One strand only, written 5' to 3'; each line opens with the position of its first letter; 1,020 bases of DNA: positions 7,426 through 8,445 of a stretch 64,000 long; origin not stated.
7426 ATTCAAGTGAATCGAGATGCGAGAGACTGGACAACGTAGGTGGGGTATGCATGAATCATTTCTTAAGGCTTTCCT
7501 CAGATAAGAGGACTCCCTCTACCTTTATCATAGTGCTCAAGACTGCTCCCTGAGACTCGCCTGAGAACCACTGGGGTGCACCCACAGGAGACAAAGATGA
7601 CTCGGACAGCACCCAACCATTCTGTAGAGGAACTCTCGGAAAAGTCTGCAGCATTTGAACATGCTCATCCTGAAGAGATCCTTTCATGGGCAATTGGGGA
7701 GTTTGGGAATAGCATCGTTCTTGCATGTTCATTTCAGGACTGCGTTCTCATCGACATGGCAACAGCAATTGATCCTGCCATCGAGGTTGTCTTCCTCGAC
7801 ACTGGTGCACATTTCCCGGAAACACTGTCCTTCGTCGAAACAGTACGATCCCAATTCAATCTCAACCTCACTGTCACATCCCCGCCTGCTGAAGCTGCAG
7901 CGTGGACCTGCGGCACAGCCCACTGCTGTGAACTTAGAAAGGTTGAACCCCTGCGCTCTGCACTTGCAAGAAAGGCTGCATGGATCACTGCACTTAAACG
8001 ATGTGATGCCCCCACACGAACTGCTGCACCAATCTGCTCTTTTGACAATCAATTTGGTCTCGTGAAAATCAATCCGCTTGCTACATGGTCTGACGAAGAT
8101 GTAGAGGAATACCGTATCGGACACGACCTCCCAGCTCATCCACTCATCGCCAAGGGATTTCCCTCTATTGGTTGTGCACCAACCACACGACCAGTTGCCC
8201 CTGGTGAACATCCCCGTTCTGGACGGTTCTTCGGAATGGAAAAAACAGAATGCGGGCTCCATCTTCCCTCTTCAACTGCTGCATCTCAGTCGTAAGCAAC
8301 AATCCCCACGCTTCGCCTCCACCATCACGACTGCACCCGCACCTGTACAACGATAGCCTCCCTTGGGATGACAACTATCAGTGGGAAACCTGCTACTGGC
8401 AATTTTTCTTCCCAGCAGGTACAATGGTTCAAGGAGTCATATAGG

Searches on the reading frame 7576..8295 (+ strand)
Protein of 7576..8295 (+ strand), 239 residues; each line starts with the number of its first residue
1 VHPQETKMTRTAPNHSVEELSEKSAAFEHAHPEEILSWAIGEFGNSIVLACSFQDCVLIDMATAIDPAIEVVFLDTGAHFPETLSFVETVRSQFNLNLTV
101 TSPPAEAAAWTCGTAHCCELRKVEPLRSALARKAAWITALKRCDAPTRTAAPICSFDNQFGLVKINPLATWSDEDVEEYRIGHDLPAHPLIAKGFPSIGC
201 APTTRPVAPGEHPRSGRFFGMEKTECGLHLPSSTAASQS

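Call 22: search_protein_families(library=pfam, proteins=[window:7576-8295:+], max_evalue=0.001)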
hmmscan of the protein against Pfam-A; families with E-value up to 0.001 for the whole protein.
window:7576-8295:+ (239 aa): 1 family
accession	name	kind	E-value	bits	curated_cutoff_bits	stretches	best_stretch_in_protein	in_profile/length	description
PF01507.26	PAPS_reduct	-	2e-38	132.6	22.5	1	47-206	2-175/175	Phosphoadenosine phosphosulfate reductase domain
